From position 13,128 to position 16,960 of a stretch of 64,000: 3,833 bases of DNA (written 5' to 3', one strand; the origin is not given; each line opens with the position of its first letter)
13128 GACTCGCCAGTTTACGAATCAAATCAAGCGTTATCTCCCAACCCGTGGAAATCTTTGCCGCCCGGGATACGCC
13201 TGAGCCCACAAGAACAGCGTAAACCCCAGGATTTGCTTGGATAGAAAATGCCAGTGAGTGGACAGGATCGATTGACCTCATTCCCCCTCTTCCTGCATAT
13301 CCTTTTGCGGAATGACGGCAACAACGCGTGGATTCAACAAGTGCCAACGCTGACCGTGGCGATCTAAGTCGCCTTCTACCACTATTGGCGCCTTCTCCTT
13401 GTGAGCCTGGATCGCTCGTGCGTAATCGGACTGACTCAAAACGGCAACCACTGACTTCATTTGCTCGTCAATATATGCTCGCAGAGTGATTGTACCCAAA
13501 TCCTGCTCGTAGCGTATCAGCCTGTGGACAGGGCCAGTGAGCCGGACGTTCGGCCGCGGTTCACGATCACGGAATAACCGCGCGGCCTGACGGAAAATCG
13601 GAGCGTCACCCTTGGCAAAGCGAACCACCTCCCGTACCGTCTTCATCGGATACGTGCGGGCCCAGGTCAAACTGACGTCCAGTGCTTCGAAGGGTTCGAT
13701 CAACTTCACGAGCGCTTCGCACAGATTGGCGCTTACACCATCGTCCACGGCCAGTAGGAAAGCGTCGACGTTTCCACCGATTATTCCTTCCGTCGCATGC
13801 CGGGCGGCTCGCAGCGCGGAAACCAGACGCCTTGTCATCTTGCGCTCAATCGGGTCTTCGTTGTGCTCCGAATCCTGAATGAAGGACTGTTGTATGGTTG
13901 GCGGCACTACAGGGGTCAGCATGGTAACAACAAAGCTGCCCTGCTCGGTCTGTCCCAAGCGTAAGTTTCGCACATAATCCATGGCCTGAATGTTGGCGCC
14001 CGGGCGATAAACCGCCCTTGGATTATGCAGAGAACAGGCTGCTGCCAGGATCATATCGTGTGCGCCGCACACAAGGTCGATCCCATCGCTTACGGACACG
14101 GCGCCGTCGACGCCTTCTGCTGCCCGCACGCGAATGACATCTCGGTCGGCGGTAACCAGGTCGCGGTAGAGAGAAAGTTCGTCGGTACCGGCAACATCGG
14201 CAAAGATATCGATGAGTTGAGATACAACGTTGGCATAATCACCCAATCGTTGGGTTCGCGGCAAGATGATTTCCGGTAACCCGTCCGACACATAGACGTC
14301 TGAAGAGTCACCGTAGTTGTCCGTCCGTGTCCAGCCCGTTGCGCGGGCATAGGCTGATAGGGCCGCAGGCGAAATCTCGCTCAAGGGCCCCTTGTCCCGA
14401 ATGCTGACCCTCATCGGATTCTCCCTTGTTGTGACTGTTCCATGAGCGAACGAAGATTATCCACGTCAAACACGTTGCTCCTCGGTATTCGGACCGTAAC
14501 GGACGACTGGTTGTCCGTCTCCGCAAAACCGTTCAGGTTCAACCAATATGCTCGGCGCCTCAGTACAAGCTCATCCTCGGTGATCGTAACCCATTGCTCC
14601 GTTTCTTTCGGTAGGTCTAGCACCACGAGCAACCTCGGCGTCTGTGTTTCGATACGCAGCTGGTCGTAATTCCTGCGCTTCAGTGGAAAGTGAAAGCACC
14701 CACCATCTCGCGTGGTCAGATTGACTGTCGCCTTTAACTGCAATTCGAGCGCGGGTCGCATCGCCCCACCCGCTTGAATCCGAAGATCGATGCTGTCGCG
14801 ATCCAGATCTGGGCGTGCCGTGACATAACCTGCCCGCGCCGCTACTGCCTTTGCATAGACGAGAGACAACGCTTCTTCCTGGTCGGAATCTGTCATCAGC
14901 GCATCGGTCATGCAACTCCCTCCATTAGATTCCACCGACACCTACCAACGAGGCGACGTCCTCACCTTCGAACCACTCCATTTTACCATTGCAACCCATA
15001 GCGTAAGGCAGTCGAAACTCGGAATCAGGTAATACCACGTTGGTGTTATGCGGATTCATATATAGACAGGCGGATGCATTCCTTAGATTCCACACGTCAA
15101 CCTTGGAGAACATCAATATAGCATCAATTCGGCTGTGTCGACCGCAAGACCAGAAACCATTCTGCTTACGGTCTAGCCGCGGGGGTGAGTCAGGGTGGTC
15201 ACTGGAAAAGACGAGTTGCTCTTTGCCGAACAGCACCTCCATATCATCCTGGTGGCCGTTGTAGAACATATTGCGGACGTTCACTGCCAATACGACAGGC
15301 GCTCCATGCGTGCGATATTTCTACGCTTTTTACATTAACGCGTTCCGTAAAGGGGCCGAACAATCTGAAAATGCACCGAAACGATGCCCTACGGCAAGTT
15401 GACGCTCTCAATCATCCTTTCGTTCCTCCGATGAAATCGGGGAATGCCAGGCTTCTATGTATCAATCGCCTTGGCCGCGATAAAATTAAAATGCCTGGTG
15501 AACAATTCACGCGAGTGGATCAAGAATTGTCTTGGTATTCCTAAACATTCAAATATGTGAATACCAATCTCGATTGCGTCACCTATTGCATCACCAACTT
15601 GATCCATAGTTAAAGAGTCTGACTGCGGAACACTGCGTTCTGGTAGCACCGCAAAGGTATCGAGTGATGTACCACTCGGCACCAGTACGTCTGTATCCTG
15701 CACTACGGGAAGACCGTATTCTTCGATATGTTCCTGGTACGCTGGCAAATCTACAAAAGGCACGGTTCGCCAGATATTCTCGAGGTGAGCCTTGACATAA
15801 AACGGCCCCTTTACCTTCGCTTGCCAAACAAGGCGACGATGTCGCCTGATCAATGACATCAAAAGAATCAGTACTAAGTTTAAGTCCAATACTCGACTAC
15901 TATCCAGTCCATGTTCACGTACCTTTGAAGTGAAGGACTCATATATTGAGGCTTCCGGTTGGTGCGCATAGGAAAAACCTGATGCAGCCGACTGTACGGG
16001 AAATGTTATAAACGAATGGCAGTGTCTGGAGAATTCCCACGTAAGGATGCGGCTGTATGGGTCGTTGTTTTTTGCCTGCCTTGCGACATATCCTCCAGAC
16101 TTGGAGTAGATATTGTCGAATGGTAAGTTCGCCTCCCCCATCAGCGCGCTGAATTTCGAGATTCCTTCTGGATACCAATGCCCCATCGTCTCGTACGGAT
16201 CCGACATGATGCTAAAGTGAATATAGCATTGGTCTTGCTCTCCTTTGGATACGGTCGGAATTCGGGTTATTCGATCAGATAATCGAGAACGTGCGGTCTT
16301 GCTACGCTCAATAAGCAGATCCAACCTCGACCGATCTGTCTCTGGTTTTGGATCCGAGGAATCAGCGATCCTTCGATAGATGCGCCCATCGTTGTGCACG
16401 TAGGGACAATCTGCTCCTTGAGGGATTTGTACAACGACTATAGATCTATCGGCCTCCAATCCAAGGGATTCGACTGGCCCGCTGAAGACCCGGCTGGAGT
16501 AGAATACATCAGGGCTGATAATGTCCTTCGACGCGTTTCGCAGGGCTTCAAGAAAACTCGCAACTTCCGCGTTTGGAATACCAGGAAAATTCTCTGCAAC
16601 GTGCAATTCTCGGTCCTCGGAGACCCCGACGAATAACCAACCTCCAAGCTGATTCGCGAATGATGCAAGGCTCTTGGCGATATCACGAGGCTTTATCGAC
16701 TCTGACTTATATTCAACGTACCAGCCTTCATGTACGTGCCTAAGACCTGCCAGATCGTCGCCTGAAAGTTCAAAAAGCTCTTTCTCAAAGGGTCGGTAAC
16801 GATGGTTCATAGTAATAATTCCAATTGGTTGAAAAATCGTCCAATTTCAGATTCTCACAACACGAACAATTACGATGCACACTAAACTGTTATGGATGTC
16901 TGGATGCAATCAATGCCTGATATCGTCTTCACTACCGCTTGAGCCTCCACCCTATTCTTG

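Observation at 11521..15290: Four-gene operon ending in a SIR2-family protein that fits no known SIR2 defence architecture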

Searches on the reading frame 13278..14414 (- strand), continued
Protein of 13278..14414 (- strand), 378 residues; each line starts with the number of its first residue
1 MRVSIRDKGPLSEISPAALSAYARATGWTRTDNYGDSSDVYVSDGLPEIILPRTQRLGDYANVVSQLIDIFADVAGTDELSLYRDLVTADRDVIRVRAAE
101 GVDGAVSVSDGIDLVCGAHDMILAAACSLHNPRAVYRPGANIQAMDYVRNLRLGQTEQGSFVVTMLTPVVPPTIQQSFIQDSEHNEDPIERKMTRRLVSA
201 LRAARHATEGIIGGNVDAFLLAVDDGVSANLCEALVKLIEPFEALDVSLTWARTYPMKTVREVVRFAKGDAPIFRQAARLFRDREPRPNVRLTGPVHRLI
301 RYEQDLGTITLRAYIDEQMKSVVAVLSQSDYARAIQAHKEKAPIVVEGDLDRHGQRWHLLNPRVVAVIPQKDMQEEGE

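Call 81: fold_search(model_id=the predicted structure, library=viral)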
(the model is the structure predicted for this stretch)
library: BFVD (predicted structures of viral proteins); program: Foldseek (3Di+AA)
matches with E <= 10: 937; with E <= 0.001: 1
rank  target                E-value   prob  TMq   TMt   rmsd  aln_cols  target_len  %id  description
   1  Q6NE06                2.7e-20  1.00  0.58  0.57  11.1       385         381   16  Uncharacterized protein [Leptospira phage LE1]
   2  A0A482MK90            1.2e-03  1.00  0.21  0.73   2.3        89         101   22  Uncharacterized protein [Nodularia phage vB_NspS-kac65v162]
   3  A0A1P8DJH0            1.1e-02  1.00  0.18  0.41   5.3       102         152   10  (no name in the UniProt tables at hand)
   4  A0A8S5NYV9            1.1e-02  1.00  0.18  0.30   6.6        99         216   11  tRNA_anti-like [Siphoviridae sp. ctiMP24]
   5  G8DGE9                1.5e-02  0.72  0.18  0.29  21.8       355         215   10  (no name in the UniProt tables at hand)
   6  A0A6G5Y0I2            1.6e-02  1.00  0.18  0.46   4.5        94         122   13  (no name in the UniProt tables at hand)
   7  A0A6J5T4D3            1.6e-02  0.25  0.14  0.13  20.1       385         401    8  Uncharacterized protein [uncultured Caudovirales phage]
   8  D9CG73                2.4e-02  0.08  0.08  0.10  23.2       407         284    6  (no name in the UniProt tables at hand)
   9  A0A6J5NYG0            2.5e-02  0.89  0.20  0.17  33.7       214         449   13  DnaE_OBF domain containing protein [uncultured Caudovirales phage]
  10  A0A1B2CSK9            2.8e-02  0.60  0.13  0.10  12.7       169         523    8  DNA ligase [Plutella xylostella granulovirus]
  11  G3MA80                3.5e-02  0.95  0.14  0.10   5.4        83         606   11  Gp339 [Bacillus phage G]
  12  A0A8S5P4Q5            3.5e-02  0.75  0.15  0.12  15.3       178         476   11  RING finger family 1 protein [Siphoviridae sp. ctkyp1]
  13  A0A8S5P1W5            3.6e-02  0.85  0.17  0.37  11.1       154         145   16  Uncharacterized protein [Myoviridae sp. ctakU3]
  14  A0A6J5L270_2          3.6e-02  0.28  0.16  0.08  24.1       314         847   12  DNA polymerase III subunit alpha [uncultured Caudovirales phage]
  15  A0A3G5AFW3            4.5e-02  0.97  0.14  0.07   5.1        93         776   11  AAA+ ATPase domain-containing protein [Solivirus sp.]
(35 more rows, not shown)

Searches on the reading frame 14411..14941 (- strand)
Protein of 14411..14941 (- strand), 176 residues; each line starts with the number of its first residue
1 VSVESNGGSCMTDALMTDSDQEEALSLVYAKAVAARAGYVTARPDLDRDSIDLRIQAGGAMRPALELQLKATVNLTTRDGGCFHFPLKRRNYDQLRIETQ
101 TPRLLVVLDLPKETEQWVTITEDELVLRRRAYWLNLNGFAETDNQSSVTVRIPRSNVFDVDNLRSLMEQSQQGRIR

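Call 5: search_protein_families(library=pfam, proteins=[window:14411-14941:-], max_evalue=0.1)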
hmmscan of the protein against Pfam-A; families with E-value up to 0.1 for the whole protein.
window:14411-14941:- (176 aa): 1 family
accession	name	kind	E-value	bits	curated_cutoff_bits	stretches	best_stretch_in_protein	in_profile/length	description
PF14280.11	DUF4365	-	1.1e-25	90.8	24.3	1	23-168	1-137/139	Domain of unknown function (DUF4365)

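Call 6: search_protein_families(library=padloc, proteins=[window:14411-14941:-], max_evalue=0.1)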
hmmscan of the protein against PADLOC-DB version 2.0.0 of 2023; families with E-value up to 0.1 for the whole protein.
window:14411-14941:- (176 aa): 25 families
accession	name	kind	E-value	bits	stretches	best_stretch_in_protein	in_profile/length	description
PDLC04278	PDC-M02A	-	1.2e-58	195.8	1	16-174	3-165/167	-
PDLC04297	PDC-M02A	-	8.9e-55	183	1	16-174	1-163/165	-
PDLC04291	PDC-M02A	-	1.2e-36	124.2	1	16-173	10-173/176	-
PDLC04290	PDC-M02A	-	9.1e-36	121.1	1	16-173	2-166/170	-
PDLC04276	PDC-M02A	-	4e-35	119.1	1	18-173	21-181/184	-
PDLC04277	PDC-M02A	-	9.3e-35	118.1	1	27-172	13-165/169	-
PDLC04287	PDC-M02A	-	1.1e-34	117.8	1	16-169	4-168/182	-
PDLC04295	PDC-M02A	-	3.5e-33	112.9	1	20-170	49-197/203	-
PDLC04282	PDC-M02A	-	4.7e-33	112.4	1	1-173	1-178/182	-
PDLC04273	PDC-M02A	-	8e-30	102.2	1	19-170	7-163/172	-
PDLC04292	PDC-M02A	-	1.6e-28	97.7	1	27-173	12-166/169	-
PDLC04280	PDC-M02A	-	3.3e-26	90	1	1-169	1-174/182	-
PDLC04274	PDC-M02A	-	1.1e-23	81.8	1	16-169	23-179/186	-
PDLC04279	PDC-M02A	-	1.8e-23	81.4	1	17-175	10-178/179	-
PDLC04289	PDC-M02A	-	1.3e-21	74.9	1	17-167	4-154/171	-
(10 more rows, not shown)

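Call 12: search_solved_structures(query=window:14411-14941:-, max_evalue=10, show_alignments=2)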
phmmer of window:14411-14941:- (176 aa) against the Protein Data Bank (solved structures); distinct sequences matched with E-value up to 10: 0.

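Call 43: search_solved_structures(query=A3, max_evalue=10, show_alignments=2)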
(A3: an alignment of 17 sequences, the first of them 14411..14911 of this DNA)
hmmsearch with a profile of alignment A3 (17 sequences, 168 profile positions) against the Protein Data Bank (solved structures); distinct sequences matched with E-value up to 10: 7.
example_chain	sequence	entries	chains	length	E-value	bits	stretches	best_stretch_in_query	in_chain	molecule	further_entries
1az4_A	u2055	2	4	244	0.098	15.4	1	10-78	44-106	ECORV ENDONUCLEASE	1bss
1b96_A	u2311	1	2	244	0.25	14.1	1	10-78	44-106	RESTRICTION ENDONUCLEASE ECORV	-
2ge5_A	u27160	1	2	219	0.35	13.6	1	10-78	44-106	Type II restriction enzyme EcoRV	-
1stx_A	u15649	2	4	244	0.38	13.5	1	10-78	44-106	Type II restriction enzyme EcoRV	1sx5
1az0_A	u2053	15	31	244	0.38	13.5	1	10-78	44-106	PROTEIN (TYPE II RESTRICTION ENZYME ECORV) | ECORV ENDONUCLEASE | RESTRICTION ENDONUCLEASE ECORV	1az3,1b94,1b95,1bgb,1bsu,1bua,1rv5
1eo3_A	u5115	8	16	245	0.38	13.5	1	10-78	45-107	TYPE II RESTRICTION ENZYME ECORV | ENDONUCLEASE EcoR V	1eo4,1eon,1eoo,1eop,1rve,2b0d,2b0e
2he3_A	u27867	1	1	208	0.84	12.4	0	80-110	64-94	Glutathione peroxidase 2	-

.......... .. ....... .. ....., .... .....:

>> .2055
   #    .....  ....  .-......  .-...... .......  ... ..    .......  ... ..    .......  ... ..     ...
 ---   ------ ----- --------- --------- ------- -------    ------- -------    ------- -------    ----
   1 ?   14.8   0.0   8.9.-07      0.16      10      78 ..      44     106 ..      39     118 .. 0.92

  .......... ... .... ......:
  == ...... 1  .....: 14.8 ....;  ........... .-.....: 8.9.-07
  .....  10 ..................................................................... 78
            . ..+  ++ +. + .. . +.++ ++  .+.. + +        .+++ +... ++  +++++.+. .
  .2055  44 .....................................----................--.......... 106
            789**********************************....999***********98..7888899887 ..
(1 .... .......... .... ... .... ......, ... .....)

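Call 80: search_protein_families(library=ncbifam, proteins=[window:14411-14911:-], max_evalue=0.01)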
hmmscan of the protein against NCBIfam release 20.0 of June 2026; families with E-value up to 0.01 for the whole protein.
window:14411-14911:- (166 aa): 0 families

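Call 82: search_dna_similar(query=window:14411-14911:-, collection=phages, mode=protein, max_evalue=0.001, max_rows=10)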
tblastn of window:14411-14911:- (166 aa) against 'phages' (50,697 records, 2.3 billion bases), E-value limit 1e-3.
Records with a match: 2; places in all: 2; records where one place covers at least 80% of the query: 2.
Best place of each record, by identity: <60% 2.
By first word of the organism name: Leptospira 2.
By host as written in the record: - 2.
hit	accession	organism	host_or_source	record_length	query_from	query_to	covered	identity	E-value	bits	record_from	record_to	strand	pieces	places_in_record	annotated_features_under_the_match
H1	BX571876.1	Leptospira phage LE1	-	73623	5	163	96%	26.3%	2e-11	67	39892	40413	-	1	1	unnamed protein product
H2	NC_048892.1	Leptospira phage LE1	-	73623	5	163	96%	26.3%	2e-11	67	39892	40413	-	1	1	hypothetical protein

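Call 84: get_annotated_region(hit=H2, flank=4000)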
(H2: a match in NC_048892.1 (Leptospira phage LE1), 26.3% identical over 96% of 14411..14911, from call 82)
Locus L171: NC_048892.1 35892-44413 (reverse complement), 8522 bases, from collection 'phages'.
description: Leptospira biflexa temperate bacteriophage LE1.
organism: Leptospira phage LE1 (NCBI taxid 137511)
taxonomy: Viruses; Duplodnaviria; Heunggongvirae; Uroviricota; Caudoviricetes; Saintgironsvirus; Saintgironsvirus LE1
host: -; source: -; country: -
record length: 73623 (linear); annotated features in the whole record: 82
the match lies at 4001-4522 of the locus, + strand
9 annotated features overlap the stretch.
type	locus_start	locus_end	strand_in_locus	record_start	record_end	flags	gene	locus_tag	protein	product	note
CDS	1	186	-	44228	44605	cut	-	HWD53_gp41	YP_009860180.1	hypothetical protein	Unknown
CDS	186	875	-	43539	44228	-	-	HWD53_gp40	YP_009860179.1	hypothetical protein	bZIP transcription factor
CDS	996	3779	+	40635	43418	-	-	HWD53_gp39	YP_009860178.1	hypothetical protein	-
CDS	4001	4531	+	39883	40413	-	-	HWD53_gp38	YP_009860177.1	hypothetical protein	-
CDS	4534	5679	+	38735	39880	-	-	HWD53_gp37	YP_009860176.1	hypothetical protein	-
CDS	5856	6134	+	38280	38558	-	-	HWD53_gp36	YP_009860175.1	hypothetical protein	Unknown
CDS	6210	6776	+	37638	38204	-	-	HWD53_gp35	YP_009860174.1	hypothetical protein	Unknown. Leucine rich repeat N-terminal domain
CDS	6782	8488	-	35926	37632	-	-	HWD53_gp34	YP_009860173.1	glycine-rich protein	-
CDS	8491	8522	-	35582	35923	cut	-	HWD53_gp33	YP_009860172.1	hypothetical protein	-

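Call 85: search_protein_families(library=pfam, proteins=[L171:996-3779:+, L171:4001-4531:+, L171:4534-5679:+], max_evalue=0.001)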
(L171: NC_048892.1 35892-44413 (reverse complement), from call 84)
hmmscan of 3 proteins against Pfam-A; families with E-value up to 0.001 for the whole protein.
L171:996-3779:+ (927 aa): 8 families
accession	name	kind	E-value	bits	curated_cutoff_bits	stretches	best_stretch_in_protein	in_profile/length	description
PF20473.4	MmeI_Mtase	-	3.8e-91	305.3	27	1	341-597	5-255/259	MmeI, DNA-methyltransferase domain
PF20466.3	MmeI_TRD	-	1.7e-63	214.2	27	1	625-828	2-206/207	MmeI, target recognition domain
PF20464.3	MmeI_N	-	4.1e-37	128.7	27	1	14-176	8-180/181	MmeI, N-terminal domain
PF20467.3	MmeI_C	-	8.6e-34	116.1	27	1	831-911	2-82/83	MmeI, C-terminal domain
PF20465.4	MmeI_hel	-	1.4e-21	77.5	27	1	182-260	1-75/75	MmeI, helicase spacer domain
PF02384.22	N6_Mtase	-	1.4e-06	28.3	20.4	1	350-541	41-186/311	N-6 DNA Methylase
PF07669.17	Eco57I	-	2.6e-05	24.8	25.3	1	410-560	2-158/171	Eco57I restriction-modification methylase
PF25120.1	DUF7814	-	0.00029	21.1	27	1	229-262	125-158/228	Domain of unknown function (DUF7814)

L171:4001-4531:+ (176 aa): 1 family
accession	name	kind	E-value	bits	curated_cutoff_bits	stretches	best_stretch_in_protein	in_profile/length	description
PF14280.11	DUF4365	-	3.5e-18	66.4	24.3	1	9-169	1-137/139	Domain of unknown function (DUF4365)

L171:4534-5679:+ (381 aa): 0 families

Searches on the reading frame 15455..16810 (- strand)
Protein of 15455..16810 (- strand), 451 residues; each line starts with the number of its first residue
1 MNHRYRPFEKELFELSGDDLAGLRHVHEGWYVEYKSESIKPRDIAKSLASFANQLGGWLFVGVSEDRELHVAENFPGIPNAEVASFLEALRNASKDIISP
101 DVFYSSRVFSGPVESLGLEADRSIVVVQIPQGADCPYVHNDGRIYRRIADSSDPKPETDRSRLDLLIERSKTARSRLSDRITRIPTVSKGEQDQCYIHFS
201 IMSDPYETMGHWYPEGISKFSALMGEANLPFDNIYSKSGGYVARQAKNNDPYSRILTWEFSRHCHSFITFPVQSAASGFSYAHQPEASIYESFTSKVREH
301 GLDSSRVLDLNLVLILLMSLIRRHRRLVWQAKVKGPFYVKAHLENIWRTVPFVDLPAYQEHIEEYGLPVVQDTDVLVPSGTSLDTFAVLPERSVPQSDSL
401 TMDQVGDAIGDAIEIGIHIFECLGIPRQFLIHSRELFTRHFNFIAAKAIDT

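Call 5: search_protein_families(library=pfam, proteins=[window:15455-16810:-], max_evalue=0.1)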
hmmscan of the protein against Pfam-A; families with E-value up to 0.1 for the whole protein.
window:15455-16810:- (451 aa): 1 family
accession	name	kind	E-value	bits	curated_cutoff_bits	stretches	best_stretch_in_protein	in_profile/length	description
PF04326.19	SLFN_AlbA_2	-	4.8e-15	56.6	25.3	1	29-154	2-116/118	Schlafen, AlbA_2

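Call 6: search_protein_families(library=padloc, proteins=[window:15455-16810:-], max_evalue=0.1)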
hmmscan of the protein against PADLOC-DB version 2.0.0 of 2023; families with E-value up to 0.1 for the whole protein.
window:15455-16810:- (451 aa): 0 families

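Call 80: search_protein_families(library=ncbifam, proteins=[window:15455-16810:-], max_evalue=0.01)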
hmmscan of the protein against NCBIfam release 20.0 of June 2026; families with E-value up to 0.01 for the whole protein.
window:15455-16810:- (451 aa): 0 families
